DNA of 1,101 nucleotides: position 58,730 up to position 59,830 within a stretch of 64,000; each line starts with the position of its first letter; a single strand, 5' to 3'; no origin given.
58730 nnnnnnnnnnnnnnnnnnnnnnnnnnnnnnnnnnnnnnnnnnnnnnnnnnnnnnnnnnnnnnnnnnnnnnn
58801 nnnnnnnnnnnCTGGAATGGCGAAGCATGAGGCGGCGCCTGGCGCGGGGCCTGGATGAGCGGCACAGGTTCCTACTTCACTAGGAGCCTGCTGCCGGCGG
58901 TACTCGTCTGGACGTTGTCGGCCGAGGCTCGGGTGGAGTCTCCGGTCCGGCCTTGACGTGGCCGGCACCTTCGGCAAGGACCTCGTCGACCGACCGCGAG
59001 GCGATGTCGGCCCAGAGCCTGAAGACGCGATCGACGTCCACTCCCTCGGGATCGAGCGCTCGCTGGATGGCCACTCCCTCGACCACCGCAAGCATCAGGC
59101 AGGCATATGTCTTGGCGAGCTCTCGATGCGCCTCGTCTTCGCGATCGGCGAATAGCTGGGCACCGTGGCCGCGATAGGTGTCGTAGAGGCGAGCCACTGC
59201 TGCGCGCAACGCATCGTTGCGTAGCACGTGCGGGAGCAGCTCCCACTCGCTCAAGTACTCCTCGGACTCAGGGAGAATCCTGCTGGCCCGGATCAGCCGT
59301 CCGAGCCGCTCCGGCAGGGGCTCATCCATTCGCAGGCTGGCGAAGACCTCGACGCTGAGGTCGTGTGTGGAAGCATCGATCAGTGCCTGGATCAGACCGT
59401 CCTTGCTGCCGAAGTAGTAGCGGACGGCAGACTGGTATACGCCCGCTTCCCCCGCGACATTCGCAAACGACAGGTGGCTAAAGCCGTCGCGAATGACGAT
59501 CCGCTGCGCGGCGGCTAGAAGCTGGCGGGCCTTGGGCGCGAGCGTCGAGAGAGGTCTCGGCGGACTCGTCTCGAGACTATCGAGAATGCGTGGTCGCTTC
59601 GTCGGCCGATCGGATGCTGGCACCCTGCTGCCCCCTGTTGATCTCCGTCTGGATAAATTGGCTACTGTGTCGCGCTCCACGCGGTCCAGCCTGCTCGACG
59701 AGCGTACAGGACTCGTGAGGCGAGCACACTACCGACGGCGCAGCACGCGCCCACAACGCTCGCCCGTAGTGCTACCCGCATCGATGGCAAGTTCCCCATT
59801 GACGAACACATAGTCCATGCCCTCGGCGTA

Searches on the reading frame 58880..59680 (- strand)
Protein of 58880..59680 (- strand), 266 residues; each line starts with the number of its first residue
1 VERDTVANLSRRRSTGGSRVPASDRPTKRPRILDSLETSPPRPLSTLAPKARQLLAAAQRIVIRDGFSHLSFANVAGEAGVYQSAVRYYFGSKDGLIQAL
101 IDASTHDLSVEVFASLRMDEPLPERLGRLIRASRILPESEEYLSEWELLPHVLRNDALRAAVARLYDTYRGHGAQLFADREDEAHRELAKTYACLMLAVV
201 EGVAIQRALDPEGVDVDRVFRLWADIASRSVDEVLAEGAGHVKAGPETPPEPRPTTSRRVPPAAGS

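Call 3: search_protein_families(library=pfam, proteins=[window:58880-59680:-], max_evalue=0.01)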
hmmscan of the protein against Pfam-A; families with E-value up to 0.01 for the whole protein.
window:58880-59680:- (266 aa): 3 families
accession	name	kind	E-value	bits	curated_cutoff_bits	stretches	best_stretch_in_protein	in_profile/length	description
PF00440.29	TetR_N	-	2.5e-08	34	24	1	54-100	1-47/47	Bacterial regulatory proteins, tetR family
PF13977.11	TetR_C_6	-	1e-05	26.1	27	1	147-224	28-107/115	BetI-type transcriptional repressor, C-terminal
PF17940.6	TetR_C_31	-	0.00021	21.8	27.4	1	134-218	16-93/107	Tetracyclin repressor-like, C-terminal domain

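Call 36: find_homologous_proteins(query=window:58880-59680:-, max_evalue=1e-20)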
Query window:58880-59680:- (266 aa): 12 proteins with E <= 1e-20 among 7924 candidates.
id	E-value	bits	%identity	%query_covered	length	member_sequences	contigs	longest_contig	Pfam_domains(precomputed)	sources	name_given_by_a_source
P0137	1.4e-155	534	100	93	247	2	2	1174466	PF13977.12,PF00440.30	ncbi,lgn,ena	-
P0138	7.2e-109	381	80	83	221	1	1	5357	PF17940.7,PF13977.12,PF00440.30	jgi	jgi:AcrR family transcriptional regulator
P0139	1.4e-107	377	82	82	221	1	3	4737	PF13977.12,PF00440.30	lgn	-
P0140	9.3e-92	325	68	83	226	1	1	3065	PF13977.12,PF00440.30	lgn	-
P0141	5.6e-90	319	68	82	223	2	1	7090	PF00440.30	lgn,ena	-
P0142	7.5e-90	319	68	82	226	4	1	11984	PF00440.30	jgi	jgi:AcrR family transcriptional regulator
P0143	4.1e-89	317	69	81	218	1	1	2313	PF17940.7,PF13977.12,PF00440.30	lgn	-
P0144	1.2e-82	295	61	83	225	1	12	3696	PF13977.12,PF00440.30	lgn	-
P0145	1.2e-74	269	60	81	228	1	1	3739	PF13977.12,PF00440.30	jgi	jgi:AcrR family transcriptional regulator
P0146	3.1e-58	215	54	73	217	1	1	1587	PF13977.12,PF00440.30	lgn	-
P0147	2.6e-52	196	49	75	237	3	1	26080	PF13977.12,PF00440.30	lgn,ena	-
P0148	2.5e-49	186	47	71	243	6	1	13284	PF13977.12,PF00440.30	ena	-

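Call 37: find_encoding_contigs(protein=P0137, flank=4000, max_places=3)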
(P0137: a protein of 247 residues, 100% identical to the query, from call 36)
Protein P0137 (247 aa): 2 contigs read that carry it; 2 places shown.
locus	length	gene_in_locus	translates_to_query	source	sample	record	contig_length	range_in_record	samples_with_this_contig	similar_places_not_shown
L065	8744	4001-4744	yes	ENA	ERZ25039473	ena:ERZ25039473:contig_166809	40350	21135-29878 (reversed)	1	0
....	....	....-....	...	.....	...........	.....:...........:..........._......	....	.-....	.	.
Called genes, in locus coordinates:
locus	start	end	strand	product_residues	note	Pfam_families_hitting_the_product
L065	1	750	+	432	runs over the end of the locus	PF00528:BPD_transp_1, PF00005:ABC_tran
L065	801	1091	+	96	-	PF08352:oligo_HPY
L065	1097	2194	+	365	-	PF00005:ABC_tran, PF13304:AAA_21 (faint), PF08352:oligo_HPY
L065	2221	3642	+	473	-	PF07969:Amidohydro_3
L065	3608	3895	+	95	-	PF07969:Amidohydro_3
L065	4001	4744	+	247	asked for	PF00440:TetR_N, PF13977:TetR_C_6 (weak)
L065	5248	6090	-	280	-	PF07228:SpoIIE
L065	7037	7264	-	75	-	-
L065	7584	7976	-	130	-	PF00210:Ferritin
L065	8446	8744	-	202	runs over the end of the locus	PF00440:TetR_N, PF17754:TetR_C_14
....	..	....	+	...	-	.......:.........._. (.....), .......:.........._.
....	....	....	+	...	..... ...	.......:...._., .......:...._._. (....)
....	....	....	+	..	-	-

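Call 38: find_encoding_contigs(protein=P0138, flank=4000, max_places=2)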
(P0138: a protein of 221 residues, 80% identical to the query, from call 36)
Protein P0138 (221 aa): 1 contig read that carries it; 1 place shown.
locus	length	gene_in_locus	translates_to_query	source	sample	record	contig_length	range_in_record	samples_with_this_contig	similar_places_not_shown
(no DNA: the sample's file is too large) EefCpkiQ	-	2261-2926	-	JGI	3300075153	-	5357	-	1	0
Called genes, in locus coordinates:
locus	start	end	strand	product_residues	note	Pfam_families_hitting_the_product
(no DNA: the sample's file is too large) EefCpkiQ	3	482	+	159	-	?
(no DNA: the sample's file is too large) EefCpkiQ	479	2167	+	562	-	PF01979:Amidohydro_1 (faint), PF07969:Amidohydro_3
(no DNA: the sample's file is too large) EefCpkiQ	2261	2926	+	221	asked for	PF00440:TetR_N, PF13977:TetR_C_6, PF17940:TetR_C_31 (weak)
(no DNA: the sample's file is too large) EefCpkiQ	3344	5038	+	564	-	PF02384:N6_Mtase, PF07669:Eco57I, PF22837:M_Eco57I_C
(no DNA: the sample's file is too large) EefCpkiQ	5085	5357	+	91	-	?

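Call 39: find_encoding_contigs(protein=P0139, flank=4000, max_places=3)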
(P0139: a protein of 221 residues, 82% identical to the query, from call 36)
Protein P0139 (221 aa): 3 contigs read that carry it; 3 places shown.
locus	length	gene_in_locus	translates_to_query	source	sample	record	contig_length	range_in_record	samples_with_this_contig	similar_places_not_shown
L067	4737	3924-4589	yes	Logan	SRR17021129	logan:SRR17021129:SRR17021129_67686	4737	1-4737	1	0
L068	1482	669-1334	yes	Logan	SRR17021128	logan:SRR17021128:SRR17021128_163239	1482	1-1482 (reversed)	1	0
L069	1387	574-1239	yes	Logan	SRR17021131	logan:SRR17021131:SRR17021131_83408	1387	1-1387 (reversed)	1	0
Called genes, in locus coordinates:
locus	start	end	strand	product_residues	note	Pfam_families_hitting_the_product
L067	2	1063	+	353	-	?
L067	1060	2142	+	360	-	PF00005:ABC_tran, PF13304:AAA_21 (faint), PF08352:oligo_HPY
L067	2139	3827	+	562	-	PF01979:Amidohydro_1 (faint), PF07969:Amidohydro_3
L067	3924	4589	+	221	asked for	PF00440:TetR_N, PF13977:TetR_C_6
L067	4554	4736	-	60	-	?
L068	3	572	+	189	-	?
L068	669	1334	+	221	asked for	PF00440:TetR_N, PF13977:TetR_C_6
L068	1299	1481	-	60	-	?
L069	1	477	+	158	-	?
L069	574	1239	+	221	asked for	PF00440:TetR_N, PF13977:TetR_C_6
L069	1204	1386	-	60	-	?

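Call 56: list_cluster_members(proteins=[P0137, P0007, P0010, P0013, P0153, P0045])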
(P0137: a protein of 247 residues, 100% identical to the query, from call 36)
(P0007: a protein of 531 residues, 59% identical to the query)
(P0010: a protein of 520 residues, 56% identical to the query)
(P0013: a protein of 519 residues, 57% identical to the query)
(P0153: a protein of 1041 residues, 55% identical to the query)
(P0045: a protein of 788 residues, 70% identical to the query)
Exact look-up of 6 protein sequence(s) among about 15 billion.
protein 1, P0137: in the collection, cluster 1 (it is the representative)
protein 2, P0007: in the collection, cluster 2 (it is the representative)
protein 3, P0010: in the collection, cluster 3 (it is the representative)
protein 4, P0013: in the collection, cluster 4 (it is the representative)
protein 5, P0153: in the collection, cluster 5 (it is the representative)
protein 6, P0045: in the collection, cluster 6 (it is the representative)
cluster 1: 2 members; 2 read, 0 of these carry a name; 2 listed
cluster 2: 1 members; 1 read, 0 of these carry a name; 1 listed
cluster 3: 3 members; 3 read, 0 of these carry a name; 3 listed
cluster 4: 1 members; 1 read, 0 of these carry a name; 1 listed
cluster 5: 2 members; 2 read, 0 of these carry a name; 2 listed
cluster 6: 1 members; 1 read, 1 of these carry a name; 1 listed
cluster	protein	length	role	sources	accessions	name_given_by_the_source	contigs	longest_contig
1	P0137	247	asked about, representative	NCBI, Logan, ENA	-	-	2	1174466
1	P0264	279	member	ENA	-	-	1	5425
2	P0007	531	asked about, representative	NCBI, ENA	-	-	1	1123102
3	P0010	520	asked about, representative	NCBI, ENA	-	-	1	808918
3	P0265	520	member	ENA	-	-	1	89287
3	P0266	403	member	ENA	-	-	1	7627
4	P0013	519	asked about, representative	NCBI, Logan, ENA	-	-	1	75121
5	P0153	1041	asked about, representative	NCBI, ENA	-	-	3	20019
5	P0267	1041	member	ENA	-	-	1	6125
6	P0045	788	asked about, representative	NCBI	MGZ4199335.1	MAG: GAF domain-containing protein, partial [Thermoleophilia bacterium]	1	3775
